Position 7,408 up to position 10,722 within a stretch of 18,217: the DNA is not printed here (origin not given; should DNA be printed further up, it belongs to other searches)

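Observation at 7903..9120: Array of four Ig-like domains inserted into a large structural protein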

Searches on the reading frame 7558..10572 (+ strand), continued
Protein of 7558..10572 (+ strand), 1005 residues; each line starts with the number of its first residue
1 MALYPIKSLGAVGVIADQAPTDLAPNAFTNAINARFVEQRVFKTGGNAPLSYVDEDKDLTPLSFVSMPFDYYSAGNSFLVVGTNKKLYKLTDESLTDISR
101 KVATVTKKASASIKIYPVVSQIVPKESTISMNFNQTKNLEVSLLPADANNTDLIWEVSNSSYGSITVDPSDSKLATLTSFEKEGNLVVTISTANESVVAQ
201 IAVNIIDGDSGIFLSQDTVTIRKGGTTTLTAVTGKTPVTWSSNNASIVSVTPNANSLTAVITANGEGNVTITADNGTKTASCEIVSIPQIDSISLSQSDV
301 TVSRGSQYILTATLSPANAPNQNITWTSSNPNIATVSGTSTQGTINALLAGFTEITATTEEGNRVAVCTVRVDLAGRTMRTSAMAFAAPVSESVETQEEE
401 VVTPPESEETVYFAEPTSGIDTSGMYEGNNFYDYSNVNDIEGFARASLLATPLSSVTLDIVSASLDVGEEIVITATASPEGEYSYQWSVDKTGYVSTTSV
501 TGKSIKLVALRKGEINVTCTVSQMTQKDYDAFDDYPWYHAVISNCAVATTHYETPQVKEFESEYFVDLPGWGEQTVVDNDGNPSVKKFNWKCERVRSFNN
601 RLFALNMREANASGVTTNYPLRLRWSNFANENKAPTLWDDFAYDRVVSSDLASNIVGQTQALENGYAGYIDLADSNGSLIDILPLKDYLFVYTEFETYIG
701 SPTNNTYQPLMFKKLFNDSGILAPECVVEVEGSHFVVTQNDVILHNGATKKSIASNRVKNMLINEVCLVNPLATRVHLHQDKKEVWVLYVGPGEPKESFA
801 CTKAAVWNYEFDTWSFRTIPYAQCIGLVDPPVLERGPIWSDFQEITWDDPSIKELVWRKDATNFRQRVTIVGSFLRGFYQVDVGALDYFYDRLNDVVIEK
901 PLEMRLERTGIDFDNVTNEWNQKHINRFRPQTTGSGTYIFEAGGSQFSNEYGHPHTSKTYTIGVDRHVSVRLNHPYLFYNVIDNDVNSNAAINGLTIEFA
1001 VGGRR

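Call 13: find_homologous_proteins(query=window:7558-10572:+, max_evalue=0.00001)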
Query window:7558-10572:+ (1005 aa): 656 proteins with E <= 0.00001 among 8000 candidates; the best 120 are listed.
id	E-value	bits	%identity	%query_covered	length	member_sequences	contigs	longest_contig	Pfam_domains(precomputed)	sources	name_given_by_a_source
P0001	0.0e+0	2223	97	100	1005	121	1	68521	PF02368.25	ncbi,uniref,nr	ncbi:putative receptor binding protein [Escherichia phage LAMP]|uniref:Putative receptor binding pro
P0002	0.0e+0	2059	88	100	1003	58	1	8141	PF02368.25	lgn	-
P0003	0.0e+0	2058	89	100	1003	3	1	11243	PF02368.25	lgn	-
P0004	0.0e+0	2041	88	100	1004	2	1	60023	PF02368.25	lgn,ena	-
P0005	0.0e+0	2032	88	100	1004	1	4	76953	PF02368.25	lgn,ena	-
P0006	0.0e+0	2010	86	100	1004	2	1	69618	PF02368.25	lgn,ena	-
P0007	0.0e+0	1972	84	100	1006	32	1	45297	PF02368.25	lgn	-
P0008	0.0e+0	1948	84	100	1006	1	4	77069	PF02368.25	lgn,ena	-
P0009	0.0e+0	1948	84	100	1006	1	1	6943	PF02368.25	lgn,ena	-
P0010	0.0e+0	1948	84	100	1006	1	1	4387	PF02368.25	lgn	-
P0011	0.0e+0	1946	84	100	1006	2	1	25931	PF02368.25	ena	-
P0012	0.0e+0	1946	84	100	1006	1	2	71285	PF02368.25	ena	-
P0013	0.0e+0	1945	84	100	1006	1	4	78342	PF02368.25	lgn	-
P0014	0.0e+0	1944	84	100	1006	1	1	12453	PF02368.25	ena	-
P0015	0.0e+0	1942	84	100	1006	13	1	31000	PF02368.25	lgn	-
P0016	0.0e+0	1941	83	100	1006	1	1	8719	PF02368.25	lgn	-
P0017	0.0e+0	1939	84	100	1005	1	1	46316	PF02368.25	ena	-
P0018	0.0e+0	1931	83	100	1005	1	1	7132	PF02368.25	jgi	jgi:uncharacterized protein YjdB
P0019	0.0e+0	1923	83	100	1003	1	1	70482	PF02368.25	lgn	-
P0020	0.0e+0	1917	83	100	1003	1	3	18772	PF02368.25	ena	-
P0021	0.0e+0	1917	83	100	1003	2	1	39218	PF02368.25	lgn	-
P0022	0.0e+0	1916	83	100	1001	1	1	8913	PF02368.25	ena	-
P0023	0.0e+0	1915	83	100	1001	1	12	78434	PF02368.25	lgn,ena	-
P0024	0.0e+0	1915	82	100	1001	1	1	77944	PF02368.25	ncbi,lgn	-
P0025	0.0e+0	1915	82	100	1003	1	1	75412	PF02368.25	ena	-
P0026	0.0e+0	1914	83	100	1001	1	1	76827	PF02368.25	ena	-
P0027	0.0e+0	1914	82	100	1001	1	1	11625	PF02368.25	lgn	-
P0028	0.0e+0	1914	82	100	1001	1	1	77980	PF02368.25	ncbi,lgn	-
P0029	0.0e+0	1913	82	100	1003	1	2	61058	PF02368.25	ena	-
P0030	0.0e+0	1912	83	100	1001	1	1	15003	PF02368.25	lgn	-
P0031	0.0e+0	1912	83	100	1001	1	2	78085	PF02368.25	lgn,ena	-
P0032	0.0e+0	1912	83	100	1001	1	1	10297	PF02368.25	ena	-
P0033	0.0e+0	1911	82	100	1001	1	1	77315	PF02368.25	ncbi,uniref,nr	ncbi:tail fiber protein; host specificity [Escherichia phage ECBP2]|uniref:Cell adhesion domain prot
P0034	0.0e+0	1910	82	100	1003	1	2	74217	PF02368.25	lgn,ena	-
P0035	0.0e+0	1910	82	100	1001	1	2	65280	PF02368.25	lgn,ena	-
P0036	0.0e+0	1907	82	100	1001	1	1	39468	PF02368.25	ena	-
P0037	0.0e+0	1907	82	100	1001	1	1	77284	PF02368.25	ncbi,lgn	-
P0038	0.0e+0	1907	82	100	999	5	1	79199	PF02368.25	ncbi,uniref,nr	ncbi:putative tail fiber protein [Escherichia phage vB_EcoP_PAS59]|uniref:Tail fiber protein n=1 Tax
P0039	0.0e+0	1906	82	100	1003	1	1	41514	PF02368.25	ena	-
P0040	0.0e+0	1905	82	100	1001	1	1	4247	PF02368.25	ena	-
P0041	0.0e+0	1905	82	100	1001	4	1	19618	PF02368.25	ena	-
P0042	0.0e+0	1904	82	100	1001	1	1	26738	PF02368.25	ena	-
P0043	0.0e+0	1902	82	100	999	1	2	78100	PF02368.25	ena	-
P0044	0.0e+0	1902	82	100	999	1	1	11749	PF02368.25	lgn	-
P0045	0.0e+0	1897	82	100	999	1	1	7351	PF02368.25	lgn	-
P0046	0.0e+0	1896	82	100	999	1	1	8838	PF02368.25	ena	-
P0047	0.0e+0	1890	82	100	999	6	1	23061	PF02368.25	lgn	-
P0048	0.0e+0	1749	75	100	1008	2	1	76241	PF02368.25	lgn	-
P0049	0.0e+0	1742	74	100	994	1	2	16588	PF02368.25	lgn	-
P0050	0.0e+0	1730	74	100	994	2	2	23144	PF02368.25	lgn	-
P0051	0.0e+0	1713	74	100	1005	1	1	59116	PF02368.25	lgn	-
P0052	0.0e+0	1641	72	100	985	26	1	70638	PF02368.25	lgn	-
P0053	0.0e+0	1536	66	100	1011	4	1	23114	PF02368.25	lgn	-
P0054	0.0e+0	1480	64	100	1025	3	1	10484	PF02368.25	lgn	-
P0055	0.0e+0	1477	64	100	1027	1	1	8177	PF02368.25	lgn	-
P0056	0.0e+0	1461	64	100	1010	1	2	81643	PF02368.25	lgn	-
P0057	0.0e+0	1458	64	100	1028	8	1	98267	PF02368.25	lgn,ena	-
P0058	0.0e+0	1448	63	100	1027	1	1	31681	PF02368.25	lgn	-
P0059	0.0e+0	1431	63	100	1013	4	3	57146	PF02368.25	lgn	-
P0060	0.0e+0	1426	62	100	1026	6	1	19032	PF02368.25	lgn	-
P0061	0.0e+0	1413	62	100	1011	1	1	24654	PF02368.25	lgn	-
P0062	0.0e+0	1333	60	100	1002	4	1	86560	PF02368.25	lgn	-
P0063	0.0e+0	1154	53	100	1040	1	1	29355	PF02368.25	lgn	-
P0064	1.3e-144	502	31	25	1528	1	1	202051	PF21764.4,PF26182.1,PF21461.4,PF22359.3,PF02368.25,PF26918.1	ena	-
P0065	1.3e-135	472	27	37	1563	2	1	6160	PF21764.4,PF26182.1,PF21461.4,PF25354.2,PF26015.1,PF22359.3,PF02368.25,PF06832.19,PF26918.1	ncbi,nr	ncbi:MAG: Ig-like domain-containing protein, partial [Clostridia bacterium]|nr:Ig-like domain-contai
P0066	2.5e-90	322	31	23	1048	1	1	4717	PF21764.4,PF09603.16,PF26182.1,PF21461.4,PF25354.2,PF07603.18,PF13629.13,PF22359.3,PF02368.25,PF06832.19,PF26918.1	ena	-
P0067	9.1e-89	317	27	41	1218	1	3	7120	PF21764.4,PF19190.7,PF26182.1,PF13927.13,PF21461.4,PF05899.19,PF13004.14,PF22359.3,PF02368.25,PF26918.1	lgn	-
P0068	3.3e-88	315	31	26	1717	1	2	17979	PF26182.1,PF21461.4,PF22359.3,PF22067.3,PF02368.25,PF26918.1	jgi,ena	-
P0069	6.4e-87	311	28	41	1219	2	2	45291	PF19190.7,PF26182.1,PF13927.13,PF13004.14,PF22359.3,PF02368.25,PF26918.1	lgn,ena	-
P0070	2.9e-86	308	30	27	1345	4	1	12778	PF07679.23,PF26182.1,PF21461.4,PF25354.2,PF22359.3,PF02368.25,PF20578.5,PF06832.19,PF26918.1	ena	-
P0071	3.7e-86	308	35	26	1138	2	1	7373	PF21764.4,PF26182.1,PF21461.4,PF22359.3,PF02368.25,PF23486.2,PF20578.5,PF06832.19,PF26918.1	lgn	-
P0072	3.9e-83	298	30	25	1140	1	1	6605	PF21764.4,PF26182.1,PF02368.25,PF20578.5,PF26918.1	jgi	jgi:uncharacterized protein YjdB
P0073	6.0e-77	278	28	41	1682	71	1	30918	PF26182.1,PF21461.4,PF13004.14,PF22359.3,PF02368.25,PF26918.1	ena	-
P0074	7.9e-75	271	28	42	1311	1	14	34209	PF21764.4,PF26182.1,PF13927.13,PF21461.4,PF22359.3,PF02368.25,PF20578.5,PF26918.1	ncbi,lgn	-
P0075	1.5e-72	263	27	36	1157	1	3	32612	PF26182.1,PF19878.6,PF22359.3,PF02368.25,PF20578.5,PF26918.1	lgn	-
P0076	8.0e-69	251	26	26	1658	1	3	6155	PF26182.1,PF07523.19,PF26015.1,PF22359.3,PF02368.25,PF26918.1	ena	-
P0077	8.8e-69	251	27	28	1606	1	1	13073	PF21764.4,PF26182.1,PF00404.25,PF21461.4,PF00963.25,PF22359.3,PF02368.25,PF26918.1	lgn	-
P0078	3.1e-68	249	26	33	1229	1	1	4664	PF21764.4,PF09603.16,PF26182.1,PF21461.4,PF07603.18,PF22359.3,PF02368.25,PF20578.5,PF06832.19,PF26918.1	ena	-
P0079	4.2e-68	248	27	41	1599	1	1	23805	PF26182.1,PF21461.4,PF13004.14,PF22359.3,PF02368.25,PF26918.1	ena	-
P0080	5.7e-68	248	27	41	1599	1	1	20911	PF26182.1,PF21461.4,PF13004.14,PF22359.3,PF02368.25,PF26918.1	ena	-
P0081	2.4e-67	246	31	26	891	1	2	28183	PF02267.24,PF26182.1,PF21461.4,PF25354.2,PF13629.13,PF22359.3,PF02368.25,PF20578.5,PF26918.1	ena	-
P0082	1.5e-64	236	30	28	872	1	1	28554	PF21764.4,PF26182.1,PF21461.4,PF22359.3,PF02368.25,PF26918.1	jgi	jgi:uncharacterized protein YjdB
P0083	5.6e-64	235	34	23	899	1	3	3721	PF21764.4,PF26182.1,PF21461.4,PF22359.3,PF02368.25,PF26918.1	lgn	-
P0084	5.6e-60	221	32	26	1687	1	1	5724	PF21764.4,PF26182.1,PF13927.13,PF25354.2,PF22359.3,PF02368.25,PF20578.5,PF26918.1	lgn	-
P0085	2.0e-57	213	33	35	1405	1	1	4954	PF21764.4,PF26182.1,PF13927.13,PF22359.3,PF02368.25,PF20578.5,PF26918.1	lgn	-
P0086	2.7e-57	213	27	41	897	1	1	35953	PF21764.4,PF19190.7,PF26182.1,PF21461.4,PF13004.14,PF22359.3,PF02368.25,PF26918.1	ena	-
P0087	2.9e-57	212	30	23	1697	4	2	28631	PF21764.4,PF26182.1,PF21461.4,PF25354.2,PF22359.3,PF02368.25,PF26918.1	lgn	-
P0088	1.2e-56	210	30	28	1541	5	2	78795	PF21764.4,PF13306.13,PF26182.1,PF00404.25,PF21461.4,PF00963.25,PF22359.3,PF02368.25,PF20578.5,PF26918.1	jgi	-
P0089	1.9e-56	210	31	26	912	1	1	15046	PF21764.4,PF26182.1,PF21461.4,PF22359.3,PF02368.25,PF20578.5,PF26918.1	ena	-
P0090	3.0e-56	209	28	29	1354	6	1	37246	PF21764.4,PF26182.1,PF21461.4,PF25354.2,PF12799.14,PF22359.3,PF02368.25,PF20578.5,PF26918.1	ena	-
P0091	1.0e-55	207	28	37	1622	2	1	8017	PF26182.1,PF22359.3,PF02368.25,PF26918.1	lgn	-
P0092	8.0e-54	201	31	27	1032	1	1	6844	PF21764.4,PF26182.1,PF22359.3,PF02368.25,PF20578.5,PF26918.1,PF00657.29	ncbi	-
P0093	2.0e-52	196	29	27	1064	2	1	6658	PF21764.4,PF26182.1,PF21461.4,PF25354.2,PF22359.3,PF02368.25,PF20578.5,PF26918.1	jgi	-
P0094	3.2e-52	196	31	27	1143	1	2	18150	PF21764.4,PF26182.1,PF22359.3,PF02368.25,PF13472.13,PF26918.1,PF00657.29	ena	-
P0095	7.3e-51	191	31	26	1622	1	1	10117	PF26182.1,PF22359.3,PF02368.25,PF26918.1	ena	-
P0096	3.8e-50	189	31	24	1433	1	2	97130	PF26182.1,PF22359.3,PF02368.25,PF26918.1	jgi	-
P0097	4.4e-50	189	26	29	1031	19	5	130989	PF22073.3,PF21764.4,PF26182.1,PF21461.4,PF22359.3,PF02368.25,PF26918.1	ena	-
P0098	2.9e-49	186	31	29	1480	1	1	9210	PF21764.4,PF26182.1,PF21461.4,PF22359.3,PF02368.25,PF26918.1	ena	-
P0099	3.1e-49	186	32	25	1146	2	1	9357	PF21764.4,PF26182.1,PF22359.3,PF02368.25,PF26918.1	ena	-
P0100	3.7e-49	186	32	20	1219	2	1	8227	PF21764.4,PF07679.23,PF26182.1,PF02494.23,PF21461.4,PF07603.18,PF22359.3,PF02368.25,PF20578.5,PF26918.1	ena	-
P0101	4.7e-49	185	27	40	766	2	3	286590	PF21764.4,PF26182.1,PF21461.4,PF22359.3,PF02368.25,PF20578.5,PF06832.19,PF26918.1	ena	-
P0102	5.8e-49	185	32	27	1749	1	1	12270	PF21764.4,PF13306.13,PF26182.1,PF21461.4,PF22359.3,PF02368.25,PF20578.5,PF13855.13,PF26918.1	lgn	-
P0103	8.1e-48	181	27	29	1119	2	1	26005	PF21764.4,PF26182.1,PF25354.2,PF22359.3,PF02368.25,PF13472.13,PF26918.1,PF00657.29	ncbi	-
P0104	1.7e-47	180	36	25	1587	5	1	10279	PF21764.4,PF26182.1,PF21461.4,PF24517.3,PF22359.3,PF02368.25,PF20578.5,PF26918.1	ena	-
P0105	2.8e-47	179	29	23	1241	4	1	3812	PF21764.4,PF26182.1,PF21461.4,PF13629.13,PF22359.3,PF02368.25,PF06832.19,PF26918.1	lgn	-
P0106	2.9e-47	179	31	26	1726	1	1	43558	PF21764.4,PF13306.13,PF26182.1,PF21461.4,PF22359.3,PF02368.25,PF13855.13,PF26918.1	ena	-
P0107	4.0e-47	179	26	38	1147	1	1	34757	PF21764.4,PF26182.1,PF02494.23,PF21461.4,PF25354.2,PF22067.3,PF02368.25,PF20578.5,PF26918.1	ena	-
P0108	1.1e-46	177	35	16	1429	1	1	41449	PF21764.4,PF26182.1,PF09992.15,PF21461.4,PF25354.2,PF22359.3,PF02368.25,PF23486.2,PF26918.1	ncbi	-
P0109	1.3e-46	177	30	26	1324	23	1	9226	PF09479.17,PF26182.1,PF13927.13,PF21461.4,PF02368.25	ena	-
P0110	2.7e-46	176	31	27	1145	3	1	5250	PF21764.4,PF26182.1,PF22359.3,PF02368.25,PF13472.13,PF26918.1,PF00657.29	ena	-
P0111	2.8e-46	176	32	26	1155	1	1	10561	PF21764.4,PF26182.1,PF22359.3,PF02368.25,PF13472.13,PF26918.1,PF00657.29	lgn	-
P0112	4.4e-46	175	35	19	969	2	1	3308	PF21764.4,PF26182.1,PF01522.27,PF22359.3,PF02368.25,PF20578.5,PF26918.1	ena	-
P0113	9.0e-46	174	26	29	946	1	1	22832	PF26182.1,PF21461.4,PF22359.3,PF02368.25,PF26918.1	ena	-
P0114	4.0e-45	172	28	27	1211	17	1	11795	PF26182.1,PF21461.4,PF02368.25,PF26918.1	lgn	-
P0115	1.0e-44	171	28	43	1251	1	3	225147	PF21764.4,PF26182.1,PF21461.4,PF22359.3,PF02368.25,PF06832.19,PF26918.1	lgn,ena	-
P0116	1.6e-44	170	32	28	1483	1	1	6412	PF21764.4,PF26182.1,PF22359.3,PF02368.25,PF26918.1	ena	-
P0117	2.0e-44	170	26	29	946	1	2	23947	PF26182.1,PF21461.4,PF22359.3,PF02368.25,PF26918.1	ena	-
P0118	2.6e-44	170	26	29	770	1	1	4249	PF22073.3,PF21764.4,PF26182.1,PF21461.4,PF22359.3,PF02368.25,PF26918.1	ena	-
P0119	4.5e-44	169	27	23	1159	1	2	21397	PF26182.1,PF25354.2,PF22359.3,PF02368.25,PF23486.2,PF20578.5,PF26918.1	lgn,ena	-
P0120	8.5e-44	168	32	16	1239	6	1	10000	PF21764.4,PF26182.1,PF21461.4,PF00963.25,PF22359.3,PF02368.25,PF26918.1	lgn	-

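Call 30: predict_structure(alignment_id=A1)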
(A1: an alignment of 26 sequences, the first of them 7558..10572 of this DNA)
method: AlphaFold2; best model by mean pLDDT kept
length: 1005 residues; sequences in the alignment: 26
mean_pLDDT: 51.8   pTM: 0.31
mean pLDDT of the five models: 51.8, 50.6, 50.5, 50.4, 49.4
residues with pLDDT >= 90: 90; 70-90: 237; 50-70: 30; < 50: 648
segments of 3 or more residues with pLDDT < 50: 1-104, 375-449, 526-886, 895-897, 904-939, 941-1005
pLDDT, mean of each block of 10 residues (from residue 1): 28 25 30 33 30 40 33 37 46 43 60 85 87 90 79 86 89 91 86 86 82 84 88 85 92 88 91 90 90 87 82 81 88 84 87 89 84 51 29 30 36 27 32 29 34 78 83 86 76 75 84 84 50 31 25 24 32 30 31 30 29 27 34 35 33 39 40 35 31 25 23 27 25 27 28 35 36 38 44 41 46 41 29 36 44 40 39 36 46 50 46 36 37 45 41 43 43 37 35 28 27
secondary structure, 60 per line:
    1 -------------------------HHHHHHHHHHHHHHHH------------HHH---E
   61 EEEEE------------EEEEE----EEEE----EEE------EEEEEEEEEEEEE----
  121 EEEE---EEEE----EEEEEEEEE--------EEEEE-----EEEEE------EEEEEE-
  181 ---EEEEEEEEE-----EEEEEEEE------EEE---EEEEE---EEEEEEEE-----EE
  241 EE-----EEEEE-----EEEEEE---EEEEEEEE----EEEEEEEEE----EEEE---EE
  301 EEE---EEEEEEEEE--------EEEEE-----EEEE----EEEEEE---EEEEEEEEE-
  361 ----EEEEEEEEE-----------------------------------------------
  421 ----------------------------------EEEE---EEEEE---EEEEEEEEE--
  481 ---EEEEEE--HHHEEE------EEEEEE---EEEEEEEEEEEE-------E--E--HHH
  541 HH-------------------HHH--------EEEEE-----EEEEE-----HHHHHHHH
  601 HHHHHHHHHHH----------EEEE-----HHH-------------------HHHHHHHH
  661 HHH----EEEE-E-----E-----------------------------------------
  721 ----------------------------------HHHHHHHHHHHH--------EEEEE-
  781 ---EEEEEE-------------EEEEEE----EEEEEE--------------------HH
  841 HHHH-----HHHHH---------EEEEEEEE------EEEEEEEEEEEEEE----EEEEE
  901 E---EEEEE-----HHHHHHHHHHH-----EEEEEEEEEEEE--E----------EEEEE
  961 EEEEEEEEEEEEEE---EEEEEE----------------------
elements in order (helices of 4 or more, strands of 3 or more residues): H26-41 E60-65 E78-82 E87-90 E95-97 E104-116 E121-124 E128-131 E136-144 E153-157 E163-167 E174-179 E184-192 E198-205 E212-214 E218-222 E226-233 E239-242 E248-252 E258-263 E267-274 E279-287 E292-295 E299-303 E307-315 E324-328 E334-337 E342-347 E351-359 E365-373 E455-458 E462-466 E470-478 E484-489 E495-497 E504-509 E513-524 H538-542 E573-577 E583-587 H593-611 E622-625 H653-663 E668-671 H755-766 E775-779 E784-789 E803-808 E813-818 H839-844 H850-854 E864-871 E878-891 E896-901 E905-909 H915-925 E931-942 E956-974 E978-983
